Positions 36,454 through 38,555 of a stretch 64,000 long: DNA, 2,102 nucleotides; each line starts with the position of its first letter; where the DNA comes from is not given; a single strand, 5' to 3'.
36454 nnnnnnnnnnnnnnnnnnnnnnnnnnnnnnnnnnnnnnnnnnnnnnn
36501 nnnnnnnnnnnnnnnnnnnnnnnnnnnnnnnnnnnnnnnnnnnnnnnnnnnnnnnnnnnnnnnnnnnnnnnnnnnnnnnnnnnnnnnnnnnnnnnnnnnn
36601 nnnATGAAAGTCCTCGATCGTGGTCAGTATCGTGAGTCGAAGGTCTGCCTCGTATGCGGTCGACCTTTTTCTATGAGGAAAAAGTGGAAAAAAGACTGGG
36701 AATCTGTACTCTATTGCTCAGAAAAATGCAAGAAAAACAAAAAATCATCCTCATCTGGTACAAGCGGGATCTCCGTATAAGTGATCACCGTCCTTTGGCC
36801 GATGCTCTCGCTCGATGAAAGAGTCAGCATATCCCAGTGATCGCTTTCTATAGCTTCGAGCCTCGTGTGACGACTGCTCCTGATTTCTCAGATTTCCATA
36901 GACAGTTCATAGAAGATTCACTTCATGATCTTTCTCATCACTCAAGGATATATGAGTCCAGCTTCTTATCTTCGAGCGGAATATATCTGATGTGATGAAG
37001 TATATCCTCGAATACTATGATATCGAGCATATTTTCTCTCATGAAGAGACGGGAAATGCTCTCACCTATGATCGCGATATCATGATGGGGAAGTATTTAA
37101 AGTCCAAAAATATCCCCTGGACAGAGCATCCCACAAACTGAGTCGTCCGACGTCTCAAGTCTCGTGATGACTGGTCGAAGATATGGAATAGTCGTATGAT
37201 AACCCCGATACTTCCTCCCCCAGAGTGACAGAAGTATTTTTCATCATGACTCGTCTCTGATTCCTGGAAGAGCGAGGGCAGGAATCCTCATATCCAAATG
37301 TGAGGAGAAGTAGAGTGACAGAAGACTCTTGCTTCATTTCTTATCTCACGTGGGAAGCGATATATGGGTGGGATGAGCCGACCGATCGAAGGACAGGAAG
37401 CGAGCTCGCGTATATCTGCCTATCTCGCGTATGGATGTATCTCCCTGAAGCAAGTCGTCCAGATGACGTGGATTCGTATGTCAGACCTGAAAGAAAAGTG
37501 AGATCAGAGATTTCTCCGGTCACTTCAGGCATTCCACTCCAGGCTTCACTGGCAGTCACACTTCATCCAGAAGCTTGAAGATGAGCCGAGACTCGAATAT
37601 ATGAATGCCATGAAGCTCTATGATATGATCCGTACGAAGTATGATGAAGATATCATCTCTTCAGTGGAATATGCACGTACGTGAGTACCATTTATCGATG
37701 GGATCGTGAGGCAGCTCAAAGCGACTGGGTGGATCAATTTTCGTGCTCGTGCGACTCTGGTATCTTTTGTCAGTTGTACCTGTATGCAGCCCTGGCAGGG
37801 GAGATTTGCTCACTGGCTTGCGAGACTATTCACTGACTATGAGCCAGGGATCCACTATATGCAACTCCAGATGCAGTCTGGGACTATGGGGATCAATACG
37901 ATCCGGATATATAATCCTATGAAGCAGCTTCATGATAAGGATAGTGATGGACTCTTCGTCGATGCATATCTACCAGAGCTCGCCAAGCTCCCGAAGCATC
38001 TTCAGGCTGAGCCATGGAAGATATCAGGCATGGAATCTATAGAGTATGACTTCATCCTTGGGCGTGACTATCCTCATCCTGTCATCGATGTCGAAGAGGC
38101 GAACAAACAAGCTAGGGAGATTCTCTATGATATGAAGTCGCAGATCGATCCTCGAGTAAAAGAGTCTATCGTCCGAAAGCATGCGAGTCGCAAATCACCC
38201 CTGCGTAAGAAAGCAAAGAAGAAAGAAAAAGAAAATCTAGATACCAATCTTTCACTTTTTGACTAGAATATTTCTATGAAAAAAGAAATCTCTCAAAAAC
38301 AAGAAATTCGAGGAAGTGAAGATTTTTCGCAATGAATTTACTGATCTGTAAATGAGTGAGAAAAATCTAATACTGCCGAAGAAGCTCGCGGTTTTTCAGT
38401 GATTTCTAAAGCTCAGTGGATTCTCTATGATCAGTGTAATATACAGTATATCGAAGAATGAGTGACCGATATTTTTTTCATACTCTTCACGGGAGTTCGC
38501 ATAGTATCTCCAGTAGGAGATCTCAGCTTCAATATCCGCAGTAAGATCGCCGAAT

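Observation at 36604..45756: Photolyase island: four cryptochrome/photolyase-family paralogues in 9 kb of a reduced CPR-type genome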

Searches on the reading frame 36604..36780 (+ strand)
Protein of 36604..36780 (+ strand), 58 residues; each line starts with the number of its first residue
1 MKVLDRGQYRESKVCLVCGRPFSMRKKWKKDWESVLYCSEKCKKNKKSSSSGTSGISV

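Call 8: search_protein_families(library=pfam, max_evalue=0.01, proteins=[window:36604-36777:+])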
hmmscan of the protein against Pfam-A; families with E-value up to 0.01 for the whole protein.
seq(58 aa): 2 families
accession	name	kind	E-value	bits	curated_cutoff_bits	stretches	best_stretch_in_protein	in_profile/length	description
PF10013.15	DUF2256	-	3.9e-17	62.5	25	1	11-45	6-40/40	Uncharacterized protein conserved in bacteria (DUF2256)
PF12855.13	Ecl1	-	0.0065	18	28.3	1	33-54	19-40/170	TORC1 inhibitor Ecl family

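Call 9: search_protein_families(library=ncbifam, max_evalue=0.01, proteins=[window:36604-36777:+])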
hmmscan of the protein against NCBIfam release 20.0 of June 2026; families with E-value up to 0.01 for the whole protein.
seq(58 aa): 0 families

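Call 14: find_encoding_contigs(protein=window:36604-36780:+, flank=10000, max_places=6)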
Protein window:36604-36780:+ (58 aa): no gene with exactly this product is on record in the collection.

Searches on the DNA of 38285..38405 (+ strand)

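Call 97: build_rna_model(alignment_id=A4)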
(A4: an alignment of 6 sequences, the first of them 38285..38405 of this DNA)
Model R1 built from alignment A4 (6 sequences, 128 columns); structure: RNAalifold consensus.
model positions 123; base pairs 41; branch points 0; effective number of sequences 1.61; information 0.59 bits per position. Calibrated on 0.2 Mb of random sequence (short: E-values are rough).
structure used (alignment columns):
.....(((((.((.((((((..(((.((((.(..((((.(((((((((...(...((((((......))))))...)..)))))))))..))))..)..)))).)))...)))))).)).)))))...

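Call 98: search_with_rna_model(model_id=R1, sources=[window, L001, L002, L004, L005, L006, L007, L024, L025, L026], max_evalue=1)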
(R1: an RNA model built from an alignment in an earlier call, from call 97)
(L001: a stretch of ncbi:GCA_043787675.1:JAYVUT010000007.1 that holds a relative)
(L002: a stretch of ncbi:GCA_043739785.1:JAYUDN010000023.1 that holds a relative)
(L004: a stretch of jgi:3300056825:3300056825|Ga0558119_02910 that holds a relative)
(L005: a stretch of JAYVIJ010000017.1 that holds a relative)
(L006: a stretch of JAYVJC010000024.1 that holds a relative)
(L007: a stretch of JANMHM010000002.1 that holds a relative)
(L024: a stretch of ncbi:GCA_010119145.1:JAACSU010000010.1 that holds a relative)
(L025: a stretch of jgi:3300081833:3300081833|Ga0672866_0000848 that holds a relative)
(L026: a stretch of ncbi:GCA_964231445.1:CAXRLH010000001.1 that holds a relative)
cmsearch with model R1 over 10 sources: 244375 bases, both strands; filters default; matches with E-value up to 1: 13.
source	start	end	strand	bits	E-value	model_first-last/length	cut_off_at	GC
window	38283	38405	+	133.5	5.8e-32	1-123/123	no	0.34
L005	7523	7645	+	130.1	4.5e-31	1-123/123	no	0.33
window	39411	39533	+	125.5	7.4e-30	1-123/123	no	0.33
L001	4925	5047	+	119.9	2.2e-28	1-123/123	no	0.28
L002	6838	6960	+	118.5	5.1e-28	1-123/123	no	0.26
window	60601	60721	-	100.9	2.3e-23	1-123/123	no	0.32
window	38286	38408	-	34.2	9.1e-06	1-123/123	no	0.34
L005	7526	7648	-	27.9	0.00041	1-123/123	no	0.33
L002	6841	6963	-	27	0.00071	1-123/123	no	0.27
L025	14960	15082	+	24.2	0.0039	1-123/123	no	0.41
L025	14964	15084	-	18.8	0.1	1-123/123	no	0.42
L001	4928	5050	-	17.6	0.21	1-123/123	no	0.28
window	39414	39536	-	15.6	0.76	1-123/123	no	0.32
